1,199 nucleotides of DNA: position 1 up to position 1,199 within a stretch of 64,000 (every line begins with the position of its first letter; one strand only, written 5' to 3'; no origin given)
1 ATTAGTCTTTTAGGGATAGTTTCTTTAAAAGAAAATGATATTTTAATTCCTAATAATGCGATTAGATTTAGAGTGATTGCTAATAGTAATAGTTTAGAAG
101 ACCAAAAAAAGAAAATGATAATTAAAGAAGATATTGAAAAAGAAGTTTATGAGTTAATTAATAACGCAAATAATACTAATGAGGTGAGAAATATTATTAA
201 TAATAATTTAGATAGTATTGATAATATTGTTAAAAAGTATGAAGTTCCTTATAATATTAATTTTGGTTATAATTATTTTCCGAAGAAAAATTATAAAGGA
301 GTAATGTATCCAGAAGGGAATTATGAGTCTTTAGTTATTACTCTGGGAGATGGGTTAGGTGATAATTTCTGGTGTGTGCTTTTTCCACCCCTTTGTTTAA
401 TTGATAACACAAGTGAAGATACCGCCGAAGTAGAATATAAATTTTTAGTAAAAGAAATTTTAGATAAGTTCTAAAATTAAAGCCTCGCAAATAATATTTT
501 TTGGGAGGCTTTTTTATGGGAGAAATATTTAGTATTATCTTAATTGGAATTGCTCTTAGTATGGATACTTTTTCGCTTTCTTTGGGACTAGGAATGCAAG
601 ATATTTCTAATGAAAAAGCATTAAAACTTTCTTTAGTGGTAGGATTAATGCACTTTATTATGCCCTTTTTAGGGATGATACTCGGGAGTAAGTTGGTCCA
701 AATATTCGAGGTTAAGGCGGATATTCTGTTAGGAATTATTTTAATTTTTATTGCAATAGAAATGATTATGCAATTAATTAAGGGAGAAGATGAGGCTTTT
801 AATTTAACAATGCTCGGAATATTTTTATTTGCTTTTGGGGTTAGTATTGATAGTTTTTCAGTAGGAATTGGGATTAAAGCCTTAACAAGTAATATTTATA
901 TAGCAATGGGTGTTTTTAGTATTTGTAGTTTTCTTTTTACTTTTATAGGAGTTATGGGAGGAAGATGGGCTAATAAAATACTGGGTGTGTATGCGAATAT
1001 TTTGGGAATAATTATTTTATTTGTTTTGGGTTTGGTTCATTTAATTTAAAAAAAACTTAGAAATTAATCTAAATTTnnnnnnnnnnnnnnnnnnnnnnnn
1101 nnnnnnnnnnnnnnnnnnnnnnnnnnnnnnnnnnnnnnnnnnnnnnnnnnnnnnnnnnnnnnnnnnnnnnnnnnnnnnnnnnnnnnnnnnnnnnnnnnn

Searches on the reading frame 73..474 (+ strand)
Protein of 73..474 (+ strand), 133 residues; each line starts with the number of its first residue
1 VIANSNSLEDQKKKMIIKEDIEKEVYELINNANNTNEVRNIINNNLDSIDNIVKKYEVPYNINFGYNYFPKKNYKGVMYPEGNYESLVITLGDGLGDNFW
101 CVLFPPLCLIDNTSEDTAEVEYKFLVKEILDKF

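Call 59: search_protein_families(library=pfam, proteins=[window:73-474:+], max_evalue=0.001)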
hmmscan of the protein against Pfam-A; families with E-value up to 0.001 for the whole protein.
window:73-474:+ (133 aa): 1 family
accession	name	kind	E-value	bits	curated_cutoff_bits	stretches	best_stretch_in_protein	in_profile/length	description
PF09551.15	Spore_II_R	-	2.7e-31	109.2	25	1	2-113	10-127/128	Stage II sporulation protein R (spore_II_R)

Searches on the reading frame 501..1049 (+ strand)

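Call 56: search_protein_families(library=pfam, proteins=[window:501-1049:+], max_evalue=0.1)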
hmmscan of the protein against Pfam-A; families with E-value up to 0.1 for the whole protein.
window:501-1049:+ (182 aa): 1 family
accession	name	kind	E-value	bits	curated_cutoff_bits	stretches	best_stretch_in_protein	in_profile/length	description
PF02659.21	Mntp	-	7.7e-27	94.4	24.4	1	36-178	3-149/152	Putative manganese efflux pump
